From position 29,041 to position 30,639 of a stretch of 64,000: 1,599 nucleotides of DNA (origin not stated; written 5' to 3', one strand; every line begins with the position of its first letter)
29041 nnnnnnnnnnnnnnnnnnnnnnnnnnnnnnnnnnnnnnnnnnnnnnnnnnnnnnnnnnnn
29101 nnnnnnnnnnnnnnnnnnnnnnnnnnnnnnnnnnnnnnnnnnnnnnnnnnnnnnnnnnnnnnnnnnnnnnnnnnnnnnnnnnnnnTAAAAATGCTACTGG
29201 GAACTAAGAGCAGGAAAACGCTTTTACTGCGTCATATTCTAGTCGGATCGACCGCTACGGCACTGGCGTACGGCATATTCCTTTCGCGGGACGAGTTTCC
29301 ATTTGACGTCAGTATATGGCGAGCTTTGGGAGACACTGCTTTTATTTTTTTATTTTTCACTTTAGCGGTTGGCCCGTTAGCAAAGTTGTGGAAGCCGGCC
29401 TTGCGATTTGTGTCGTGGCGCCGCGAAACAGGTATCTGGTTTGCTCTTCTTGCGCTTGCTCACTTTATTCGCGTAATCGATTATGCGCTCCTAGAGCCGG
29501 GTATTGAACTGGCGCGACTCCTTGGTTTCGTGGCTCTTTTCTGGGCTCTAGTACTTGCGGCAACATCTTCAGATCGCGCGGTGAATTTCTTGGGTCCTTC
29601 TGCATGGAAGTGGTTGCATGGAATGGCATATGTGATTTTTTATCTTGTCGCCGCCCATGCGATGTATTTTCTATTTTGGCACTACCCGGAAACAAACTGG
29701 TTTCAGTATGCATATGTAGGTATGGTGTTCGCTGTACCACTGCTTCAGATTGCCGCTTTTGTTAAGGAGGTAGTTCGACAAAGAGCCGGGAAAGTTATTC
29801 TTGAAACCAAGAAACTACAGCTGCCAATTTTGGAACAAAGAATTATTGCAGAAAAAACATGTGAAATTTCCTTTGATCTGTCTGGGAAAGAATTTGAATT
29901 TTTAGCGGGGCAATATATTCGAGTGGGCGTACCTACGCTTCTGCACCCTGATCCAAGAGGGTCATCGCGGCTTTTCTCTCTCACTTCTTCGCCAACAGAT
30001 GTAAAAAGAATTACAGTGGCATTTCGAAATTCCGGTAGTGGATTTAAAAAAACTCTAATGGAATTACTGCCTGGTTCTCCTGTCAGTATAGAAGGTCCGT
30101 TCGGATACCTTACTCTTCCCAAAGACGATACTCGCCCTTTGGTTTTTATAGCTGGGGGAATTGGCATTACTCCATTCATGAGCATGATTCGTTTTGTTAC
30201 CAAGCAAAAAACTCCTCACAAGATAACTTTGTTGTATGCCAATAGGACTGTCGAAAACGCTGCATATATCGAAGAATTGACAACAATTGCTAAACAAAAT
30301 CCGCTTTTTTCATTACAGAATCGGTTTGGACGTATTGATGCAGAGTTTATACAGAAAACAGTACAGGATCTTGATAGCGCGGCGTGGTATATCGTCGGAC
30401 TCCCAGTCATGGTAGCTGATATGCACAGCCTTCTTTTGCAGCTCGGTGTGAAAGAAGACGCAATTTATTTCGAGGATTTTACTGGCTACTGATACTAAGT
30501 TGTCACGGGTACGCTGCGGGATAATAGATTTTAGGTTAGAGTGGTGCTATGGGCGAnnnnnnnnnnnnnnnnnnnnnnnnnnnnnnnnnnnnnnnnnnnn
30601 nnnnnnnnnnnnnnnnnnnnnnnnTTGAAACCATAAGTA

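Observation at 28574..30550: tRNA-bounded AT-rich islet encoding a cupredoxin and a NOX/ferric-reductase-FNR fusion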

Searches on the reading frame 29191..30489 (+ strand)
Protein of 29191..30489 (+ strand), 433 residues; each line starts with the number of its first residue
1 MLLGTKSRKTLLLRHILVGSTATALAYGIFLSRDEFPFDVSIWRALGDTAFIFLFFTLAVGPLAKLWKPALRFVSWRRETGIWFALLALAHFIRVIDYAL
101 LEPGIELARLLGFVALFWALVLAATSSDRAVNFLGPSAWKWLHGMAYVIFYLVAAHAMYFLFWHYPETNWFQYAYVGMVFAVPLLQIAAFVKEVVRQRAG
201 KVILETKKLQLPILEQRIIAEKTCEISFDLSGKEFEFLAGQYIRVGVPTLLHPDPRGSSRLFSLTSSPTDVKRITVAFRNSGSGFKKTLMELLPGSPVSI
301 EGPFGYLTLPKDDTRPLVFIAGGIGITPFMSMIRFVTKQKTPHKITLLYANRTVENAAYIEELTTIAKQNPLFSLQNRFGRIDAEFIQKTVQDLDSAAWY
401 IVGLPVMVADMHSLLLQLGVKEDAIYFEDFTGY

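Call 4: search_protein_families(library=pfam, proteins=[window:29191-30489:+], max_evalue=1)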
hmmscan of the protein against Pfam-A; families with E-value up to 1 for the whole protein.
window:29191-30489:+ (433 aa): 4 families
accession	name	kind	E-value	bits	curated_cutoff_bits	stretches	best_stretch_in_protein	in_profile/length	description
PF00175.26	NAD_binding_1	-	2.1e-13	51.3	22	1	319-411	1-107/109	Oxidoreductase NAD-binding domain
PF08030.17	NAD_binding_6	-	0.00011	22.8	22.2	1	317-370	4-63/156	Ferric reductase NAD binding domain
PF01794.25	Ferric_reduct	-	0.00045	20.7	28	1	47-153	2-120/121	Ferric reductase like transmembrane component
PF00970.30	FAD_binding_6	-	0.0023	18.7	21.1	1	212-306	3-96/99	Oxidoreductase FAD-binding domain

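Call 5: search_protein_families(library=ncbifam, proteins=[window:29191-30489:+], max_evalue=1)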
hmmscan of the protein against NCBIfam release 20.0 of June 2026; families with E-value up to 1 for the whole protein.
window:29191-30489:+ (433 aa): 29 families (the best 25 are shown)
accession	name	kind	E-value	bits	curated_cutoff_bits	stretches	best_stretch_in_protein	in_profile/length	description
NF040810.1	BenC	equivalog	1.1e-23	83.9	430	1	205-431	101-331/333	benzoate 1,2-dioxygenase electron transfer component BenC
NF009805.0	PRK13289.1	equivalog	2.9e-21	75.9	432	1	235-430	183-392/399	NO-inducible flavohemoprotein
NF045803.1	MethMoxFADbindMmoC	equivalog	1.3e-18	66.9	500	1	216-430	114-340/343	aromatic/alkene monooxygenase hydroxylase FAD-binding subunit MmoC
NF008822.0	PRK11872.1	equivalog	1.1e-15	57.5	402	1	206-431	104-336/341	anthranilate 1,2-dioxygenase electron transfer component AntC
TIGR01941.1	nqrF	equivalog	2.2e-15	56.5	295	1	289-431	246-404/405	NADH:ubiquinone reductase (Na(+)-transporting) subunit F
NF007964.0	PRK10684.1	equivalog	5.5e-15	55.1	383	1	235-431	35-238/333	NADH oxidoreductase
TIGR02160.1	PA_CoA_Oxy5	hypoth_equivalog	1e-14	54.1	420.8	1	221-431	14-242/352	1,2-phenylacetyl-CoA epoxidase subunit PaaE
NF005963.0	PRK08051.1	equivalog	9.4e-13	48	230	1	232-381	26-170/233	NAD(P)H-flavin reductase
NF006220.0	PRK08345.1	subfamily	8.3e-11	41.7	395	1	233-369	39-169/294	cytochrome-c3 hydrogenase subunit gamma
TIGR02911.1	sulfite_red_B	equivalog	8.7e-10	38.1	288.6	1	234-427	28-221/261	anaerobic sulfite reductase subunit AsrB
NF040998.1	MamZ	equivalog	1.3e-09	37.1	650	1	42-178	469-608/633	magnetosome biogenesis transporter MamZ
NF052252.1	flav_redu_LuxG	exception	1.5e-09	37.4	340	1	233-373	24-161/232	flavin mononucleotide reductase LuxG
NF003831.1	PRK05419.1-2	equivalog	5e-09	36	130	1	42-192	43-197/212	protein-methionine-sulfoxide reductase heme-binding subunit MsrQ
NF040830.1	sulfhyd_ShyC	equivalog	1.4e-08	34.2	600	1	233-369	35-163/288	NAD(P)-dependent hydrogenase/sulfhydrogenase 2 subunit gamma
NF058606.1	GlBtMonoRdsGbcB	equivalog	2.4e-08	33.2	500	1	260-375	62-179/362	glycine betaine monooxygenase reductase subunit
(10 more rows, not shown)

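Call 8: find_homologous_proteins(query=window:29191-30489:+)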
Query window:29191-30489:+ (433 aa): 312 proteins with E <= 0.001 among 8000 candidates; the best 120 are listed.
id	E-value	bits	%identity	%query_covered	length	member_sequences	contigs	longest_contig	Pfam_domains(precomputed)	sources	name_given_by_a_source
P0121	5.6e-287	970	100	100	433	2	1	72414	PF00175.27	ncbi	-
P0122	3.6e-257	871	91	100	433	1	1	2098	PF00175.27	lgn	-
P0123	1.0e-255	867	88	100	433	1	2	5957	PF00175.27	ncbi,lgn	-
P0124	4.4e-203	693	69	100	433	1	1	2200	PF00175.27,PF00970.31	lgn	-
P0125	5.4e-201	686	71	100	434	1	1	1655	PF00175.27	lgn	-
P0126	5.9e-197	673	69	100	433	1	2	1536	PF00175.27,PF00970.31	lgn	-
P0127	4.0e-195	667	69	100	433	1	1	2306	PF00175.27,PF00970.31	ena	-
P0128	1.5e-194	665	68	100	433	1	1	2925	PF00175.27,PF00970.31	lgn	-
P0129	5.2e-193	660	67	100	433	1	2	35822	PF00175.27,PF00970.31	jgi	jgi:ferredoxin-NADP reductase/DMSO/TMAO reductase YedYZ heme-binding membrane subunit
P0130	6.2e-192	657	67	100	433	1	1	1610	PF00175.27,PF08030.18,PF00970.31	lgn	-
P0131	2.0e-190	652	67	100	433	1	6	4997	PF00175.27,PF00970.31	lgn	-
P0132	7.2e-189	646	66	100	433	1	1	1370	PF00175.27,PF00970.31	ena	-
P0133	3.1e-186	638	66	100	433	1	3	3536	PF00175.27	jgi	jgi:ferredoxin-NADP reductase/DMSO/TMAO reductase YedYZ heme-binding membrane subunit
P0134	2.1e-185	635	67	97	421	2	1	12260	PF00175.27,PF00970.31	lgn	-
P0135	6.9e-185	633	65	100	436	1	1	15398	PF00175.27,PF08030.18,PF00970.31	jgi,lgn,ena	-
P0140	3.0e-178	611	63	100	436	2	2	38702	PF00175.27,PF00970.31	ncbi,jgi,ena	-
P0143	4.1e-173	595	61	100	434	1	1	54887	PF00175.27,PF00970.31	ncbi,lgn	-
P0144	6.6e-173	594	62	100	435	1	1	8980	PF00175.27,PF00970.31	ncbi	-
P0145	6.0e-170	584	61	100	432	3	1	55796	PF00175.27,PF00970.31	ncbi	-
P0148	1.8e-153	530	55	100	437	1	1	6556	PF01794.26,PF00175.27,PF08030.18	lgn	-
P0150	1.6e-149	517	53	100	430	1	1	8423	PF01794.26,PF00175.27,PF00970.31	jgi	-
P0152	1.0e-140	488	52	100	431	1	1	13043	PF01794.26,PF00175.27,PF00970.31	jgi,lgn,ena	-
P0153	2.2e-139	483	52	100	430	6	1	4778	PF01794.26,PF00175.27,PF08030.18,PF00970.31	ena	-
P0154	1.7e-137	477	54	94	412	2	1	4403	PF01794.26,PF00175.27,PF00970.31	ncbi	ncbi:MAG: ferric reductase-like transmembrane domain-containing protein [candidate division WOR-3 ba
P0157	5.6e-112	393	46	99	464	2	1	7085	PF01794.26,PF00175.27,PF08030.18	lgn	-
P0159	3.7e-103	364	43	100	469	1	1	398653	PF01794.26,PF00175.27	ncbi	-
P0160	4.8e-103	364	45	100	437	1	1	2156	PF01794.26,PF00175.27,PF08030.18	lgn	-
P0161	8.3e-99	350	45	100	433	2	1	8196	PF01794.26,PF00175.27,PF08030.18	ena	-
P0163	1.8e-96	342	45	100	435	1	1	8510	PF01794.26,PF00175.27,PF08030.18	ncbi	-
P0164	3.6e-95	338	40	100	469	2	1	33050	PF01794.26,PF00175.27,PF08030.18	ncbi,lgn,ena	-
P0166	3.1e-89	318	43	91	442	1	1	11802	PF01794.26,PF08030.18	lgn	-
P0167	3.1e-84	302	39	100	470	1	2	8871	PF01794.26,PF00175.27,PF08030.18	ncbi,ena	-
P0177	1.6e-49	187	44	48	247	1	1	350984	PF01794.26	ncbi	-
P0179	2.9e-44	170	47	39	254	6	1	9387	PF01794.26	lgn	-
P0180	1.1e-42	165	42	53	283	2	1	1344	PF01794.26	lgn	-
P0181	1.3e-42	165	44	46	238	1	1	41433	PF01794.26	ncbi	-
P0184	3.5e-42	163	44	44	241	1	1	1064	PF01794.26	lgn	-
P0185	5.1e-41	159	43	44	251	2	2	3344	PF01794.26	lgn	-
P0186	5.1e-41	159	46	44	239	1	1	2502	PF01794.26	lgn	-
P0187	1.0e-40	158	42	44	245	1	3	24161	PF01794.26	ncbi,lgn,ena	-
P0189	2.7e-39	154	43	43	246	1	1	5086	PF01794.26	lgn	-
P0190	5.1e-39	153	40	49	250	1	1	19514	PF01794.26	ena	-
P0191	6.3e-39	152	43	47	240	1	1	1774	PF01794.26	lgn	-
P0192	1.5e-38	151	43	44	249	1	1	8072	PF01794.26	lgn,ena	-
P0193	2.4e-38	151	42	45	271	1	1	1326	PF01794.26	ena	-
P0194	1.9e-37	148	41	45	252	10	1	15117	PF01794.26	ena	-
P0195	1.9e-37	148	44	43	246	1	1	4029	PF01794.26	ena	-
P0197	1.1e-36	145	42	45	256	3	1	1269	PF01794.26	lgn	-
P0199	2.1e-36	144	39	43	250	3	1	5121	PF01794.26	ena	-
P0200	3.0e-36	144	43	45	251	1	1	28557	PF01794.26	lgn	-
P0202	5.1e-35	140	42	45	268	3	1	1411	PF01794.26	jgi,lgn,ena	-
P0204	1.1e-34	138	41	42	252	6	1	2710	PF01794.26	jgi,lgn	-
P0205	1.3e-34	138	41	42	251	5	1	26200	PF01794.26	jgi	-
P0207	3.2e-34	137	42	38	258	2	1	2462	PF01794.26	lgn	-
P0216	4.3e-33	133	41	43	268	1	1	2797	PF01794.26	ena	-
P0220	1.5e-32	131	40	44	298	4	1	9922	PF01794.26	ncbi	-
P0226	3.5e-32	130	41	41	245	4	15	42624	PF01794.26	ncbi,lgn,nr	ncbi:MAG: ferric reductase-like transmembrane domain-containing protein [Actinomycetota bacterium]|n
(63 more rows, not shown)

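Call 10: find_encoding_contigs(protein=P0129, flank=6000, max_places=3)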
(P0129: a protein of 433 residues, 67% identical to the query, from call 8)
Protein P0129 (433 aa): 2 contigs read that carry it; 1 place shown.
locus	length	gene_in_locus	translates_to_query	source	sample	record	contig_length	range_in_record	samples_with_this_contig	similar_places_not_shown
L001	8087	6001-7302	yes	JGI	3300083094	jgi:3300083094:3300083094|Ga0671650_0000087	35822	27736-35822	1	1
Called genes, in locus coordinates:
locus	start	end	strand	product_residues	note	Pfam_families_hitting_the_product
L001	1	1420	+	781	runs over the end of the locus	PF13432:TPR_16 (faint), PF14559:TPR_19 (faint), PF23914:TPR_CcmH_CycH (faint), PF07719:TPR_2 (faint), PF13414:TPR_11 (faint)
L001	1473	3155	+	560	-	PF03023:MurJ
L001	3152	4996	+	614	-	PF00009:GTP_EFTU, PF03144:GTP_EFTU_D2 (weak), PF14492:EFG_III (weak), PF00679:EFG_C, PF06421:LepA_C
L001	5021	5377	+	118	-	-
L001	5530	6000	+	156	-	PF13473:Cupredoxin_1 (weak)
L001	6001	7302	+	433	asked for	PF00970:FAD_binding_6 (weak), PF00175:NAD_binding_1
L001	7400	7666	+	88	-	PF00462:Glutaredoxin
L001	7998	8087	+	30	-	?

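Call 11: find_encoding_contigs(protein=P0143, flank=6000, max_places=3)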
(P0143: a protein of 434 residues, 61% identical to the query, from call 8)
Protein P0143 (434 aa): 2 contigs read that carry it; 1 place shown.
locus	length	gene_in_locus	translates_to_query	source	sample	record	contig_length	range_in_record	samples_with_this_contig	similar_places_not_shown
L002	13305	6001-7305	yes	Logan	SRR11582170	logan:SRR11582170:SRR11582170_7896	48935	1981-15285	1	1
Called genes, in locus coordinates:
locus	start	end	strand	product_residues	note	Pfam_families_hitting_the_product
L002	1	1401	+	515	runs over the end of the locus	PF00496:SBP_bac_5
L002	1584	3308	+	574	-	PF00753:Lactamase_B, PF23023:Anti-Pycsar_Apyc1 (faint), PF12706:Lactamase_B_2, PF07521:RMMBL (faint), PF22505:RNase_J_b_CASP, PF17770:RNase_J_C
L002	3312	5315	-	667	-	PF03030:H_PPase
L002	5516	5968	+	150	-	-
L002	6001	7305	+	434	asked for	PF00970:FAD_binding_6 (weak), PF00175:NAD_binding_1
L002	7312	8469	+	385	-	PF07995:GSDH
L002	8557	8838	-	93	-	PF04977:DivIC (weak)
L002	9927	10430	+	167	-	PF21088:MS_channel_1st (weak), PF00924:MS_channel_2nd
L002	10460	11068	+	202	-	PF00081:Sod_Fe_N, PF02777:Sod_Fe_C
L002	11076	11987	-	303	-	PF13290:CHB_HEX_C_1, PF13287:Fn3_assoc, PF00932:LTD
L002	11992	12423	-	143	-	PF00717:Peptidase_S24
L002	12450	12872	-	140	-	-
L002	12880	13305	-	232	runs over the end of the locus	-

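Call 12: find_encoding_contigs(protein=P0159, flank=6000, max_places=2)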
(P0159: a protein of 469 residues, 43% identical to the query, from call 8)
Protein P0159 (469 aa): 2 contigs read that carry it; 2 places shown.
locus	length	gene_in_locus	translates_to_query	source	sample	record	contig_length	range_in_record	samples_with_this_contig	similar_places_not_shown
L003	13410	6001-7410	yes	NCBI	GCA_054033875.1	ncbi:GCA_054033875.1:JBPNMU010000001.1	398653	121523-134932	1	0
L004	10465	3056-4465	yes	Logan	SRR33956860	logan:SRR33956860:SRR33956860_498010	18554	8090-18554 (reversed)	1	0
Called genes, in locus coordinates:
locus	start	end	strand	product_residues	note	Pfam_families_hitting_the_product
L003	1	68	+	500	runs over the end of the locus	PF03193:RsgA_GTPase (faint), PF00005:ABC_tran, PF02463:SMC_N (faint), PF13191:AAA_16 (faint), PF13401:AAA_22 (faint), PF13555:AAA_29 (faint), PF13304:AAA_21 (weak), PF00005:ABC_tran, +4 more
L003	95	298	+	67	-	-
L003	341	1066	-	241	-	-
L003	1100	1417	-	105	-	PF12840:HTH_20, PF13412:HTH_24, PF01022:HTH_5, PF01047:MarR (weak)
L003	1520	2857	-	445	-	PF00270:DEAD, PF04851:ResIII (faint), PF00271:Helicase_C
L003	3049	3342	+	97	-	PF08922:DUF1905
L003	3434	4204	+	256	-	PF13462:Thioredoxin_4, PF01323:DSBA, PF13098:Thioredoxin_2 (faint)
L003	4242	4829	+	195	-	PF11303:DUF3105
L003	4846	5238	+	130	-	PF13473:Cupredoxin_1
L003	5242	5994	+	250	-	PF23951:DUF7282, PF13473:Cupredoxin_1 (weak)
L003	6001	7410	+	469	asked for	PF01794:Ferric_reduct (weak), PF00175:NAD_binding_1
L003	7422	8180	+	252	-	PF13473:Cupredoxin_1, PF00127:Copper-bind (weak)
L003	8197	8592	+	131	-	PF01641:SelR, PF24046:At4g08330 (faint)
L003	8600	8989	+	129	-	-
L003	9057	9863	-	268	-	PF00300:His_Phos_1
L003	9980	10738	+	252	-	PF08032:SpoU_sub_bind, PF00588:SpoU_methylase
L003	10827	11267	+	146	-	-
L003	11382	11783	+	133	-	-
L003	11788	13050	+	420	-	PF22807:TrAA12 (weak), PF07995:GSDH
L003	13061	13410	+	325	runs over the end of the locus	PF01018:GTP1_OBG, PF01926:MMR_HSR1, PF02421:FeoB_N (weak)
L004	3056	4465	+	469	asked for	PF01794:Ferric_reduct (weak), PF00175:NAD_binding_1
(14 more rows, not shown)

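Call 13: find_encoding_contigs(protein=P0164, flank=6000, max_places=2)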
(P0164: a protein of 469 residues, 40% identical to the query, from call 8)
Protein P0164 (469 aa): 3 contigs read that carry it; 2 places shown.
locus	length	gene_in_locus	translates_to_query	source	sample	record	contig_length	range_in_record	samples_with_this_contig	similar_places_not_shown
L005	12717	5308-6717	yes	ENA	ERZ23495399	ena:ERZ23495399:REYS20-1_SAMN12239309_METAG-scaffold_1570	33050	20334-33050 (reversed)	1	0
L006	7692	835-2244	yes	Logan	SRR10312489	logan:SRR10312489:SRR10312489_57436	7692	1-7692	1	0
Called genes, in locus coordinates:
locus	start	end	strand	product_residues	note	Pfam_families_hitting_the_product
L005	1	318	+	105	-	?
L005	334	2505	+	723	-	PF07291:MauE, PF07732:Cu-oxidase_3, PF00394:Cu-oxidase (faint), PF07731:Cu-oxidase_2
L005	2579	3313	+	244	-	PF13098:Thioredoxin_2, PF13462:Thioredoxin_4, PF01323:DSBA (weak)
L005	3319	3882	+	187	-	-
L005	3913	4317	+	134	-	PF13473:Cupredoxin_1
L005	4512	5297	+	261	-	PF23951:DUF7282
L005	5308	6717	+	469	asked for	PF01794:Ferric_reduct (weak), PF08030:NAD_binding_6 (weak), PF00175:NAD_binding_1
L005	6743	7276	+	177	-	-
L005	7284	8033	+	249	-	PF04116:FA_hydroxylase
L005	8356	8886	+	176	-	-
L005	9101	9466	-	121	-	PF02033:RBFA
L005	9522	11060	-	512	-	PF03193:RsgA_GTPase (faint), PF00009:GTP_EFTU, PF00071:Ras (weak), PF01926:MMR_HSR1, PF02421:FeoB_N (weak), PF08477:Roc (faint), PF22042:EF-G_D2, PF11987:IF-2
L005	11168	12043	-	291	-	-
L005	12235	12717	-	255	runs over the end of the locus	PF02535:Zip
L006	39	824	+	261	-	PF23951:DUF7282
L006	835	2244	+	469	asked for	PF01794:Ferric_reduct (weak), PF08030:NAD_binding_6 (weak), PF00175:NAD_binding_1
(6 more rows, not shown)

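Call 14: find_encoding_contigs(protein=P0145, flank=6000, max_places=2)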
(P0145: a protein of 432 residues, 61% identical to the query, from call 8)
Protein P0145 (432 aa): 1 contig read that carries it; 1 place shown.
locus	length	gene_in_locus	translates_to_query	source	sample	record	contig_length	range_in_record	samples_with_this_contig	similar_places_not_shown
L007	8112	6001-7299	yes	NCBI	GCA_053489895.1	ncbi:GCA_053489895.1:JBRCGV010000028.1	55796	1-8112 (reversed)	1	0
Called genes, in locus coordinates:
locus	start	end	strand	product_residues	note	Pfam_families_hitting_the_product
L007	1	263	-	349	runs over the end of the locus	PF18895:T4SS_pilin (weak)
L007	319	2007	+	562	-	PF08486:SpoIID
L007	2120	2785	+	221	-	-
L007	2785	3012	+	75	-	PF18901:DUF5657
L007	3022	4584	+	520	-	-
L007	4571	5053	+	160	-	PF01668:SmpB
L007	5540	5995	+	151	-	PF00173:Cyt-b5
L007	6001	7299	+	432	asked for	PF00970:FAD_binding_6 (weak), PF00175:NAD_binding_1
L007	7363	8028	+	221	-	PF18912:DZR_2 (weak)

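Call 15: find_encoding_contigs(protein=P0121, flank=10000, max_places=2)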
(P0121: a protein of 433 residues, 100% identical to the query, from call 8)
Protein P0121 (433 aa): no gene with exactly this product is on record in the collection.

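Call 16: list_cluster_members(proteins=[P0121, P0123, P0143, P0145, P0159, P0140, P0144, P0163, P0167, P0154])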
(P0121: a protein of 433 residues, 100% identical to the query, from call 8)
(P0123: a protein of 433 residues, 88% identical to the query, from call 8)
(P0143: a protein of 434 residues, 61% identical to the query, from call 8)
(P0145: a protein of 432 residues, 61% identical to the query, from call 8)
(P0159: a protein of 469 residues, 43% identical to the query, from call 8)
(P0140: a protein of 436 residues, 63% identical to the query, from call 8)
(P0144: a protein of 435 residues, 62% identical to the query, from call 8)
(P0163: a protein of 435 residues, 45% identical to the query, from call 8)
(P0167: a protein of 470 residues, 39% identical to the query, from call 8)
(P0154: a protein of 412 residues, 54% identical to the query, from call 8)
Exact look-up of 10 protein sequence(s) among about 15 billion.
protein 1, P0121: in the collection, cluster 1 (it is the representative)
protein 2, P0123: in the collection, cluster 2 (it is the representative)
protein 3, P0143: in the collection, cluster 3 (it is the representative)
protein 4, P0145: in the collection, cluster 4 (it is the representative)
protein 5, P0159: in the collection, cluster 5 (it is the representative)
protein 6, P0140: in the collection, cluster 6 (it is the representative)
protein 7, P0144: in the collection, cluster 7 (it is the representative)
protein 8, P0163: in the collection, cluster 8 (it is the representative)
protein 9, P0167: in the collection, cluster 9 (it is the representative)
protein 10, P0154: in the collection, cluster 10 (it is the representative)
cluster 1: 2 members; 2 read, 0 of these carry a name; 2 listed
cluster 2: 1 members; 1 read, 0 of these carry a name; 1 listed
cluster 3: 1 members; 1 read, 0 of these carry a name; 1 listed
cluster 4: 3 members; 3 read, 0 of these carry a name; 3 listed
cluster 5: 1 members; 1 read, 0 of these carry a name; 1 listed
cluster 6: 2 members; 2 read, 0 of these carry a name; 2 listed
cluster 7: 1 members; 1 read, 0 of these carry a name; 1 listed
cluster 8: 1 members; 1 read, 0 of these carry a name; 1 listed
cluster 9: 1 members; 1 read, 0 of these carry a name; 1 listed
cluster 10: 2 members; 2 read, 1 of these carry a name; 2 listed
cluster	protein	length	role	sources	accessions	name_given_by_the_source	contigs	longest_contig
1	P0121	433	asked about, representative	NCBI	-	-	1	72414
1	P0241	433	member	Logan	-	-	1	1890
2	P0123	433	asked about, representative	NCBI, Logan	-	-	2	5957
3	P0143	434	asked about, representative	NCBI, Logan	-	-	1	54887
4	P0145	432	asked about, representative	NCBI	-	-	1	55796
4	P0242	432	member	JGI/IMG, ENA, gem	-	-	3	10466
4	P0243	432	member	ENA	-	-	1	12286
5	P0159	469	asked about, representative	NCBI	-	-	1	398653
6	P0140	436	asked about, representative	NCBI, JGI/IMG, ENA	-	-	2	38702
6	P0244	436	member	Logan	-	-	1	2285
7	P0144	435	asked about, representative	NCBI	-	-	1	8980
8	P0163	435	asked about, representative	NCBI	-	-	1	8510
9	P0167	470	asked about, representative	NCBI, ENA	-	-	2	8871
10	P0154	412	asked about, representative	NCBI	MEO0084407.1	MAG: ferric reductase-like transmembrane domain-containing protein [candidate division ...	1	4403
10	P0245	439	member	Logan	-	-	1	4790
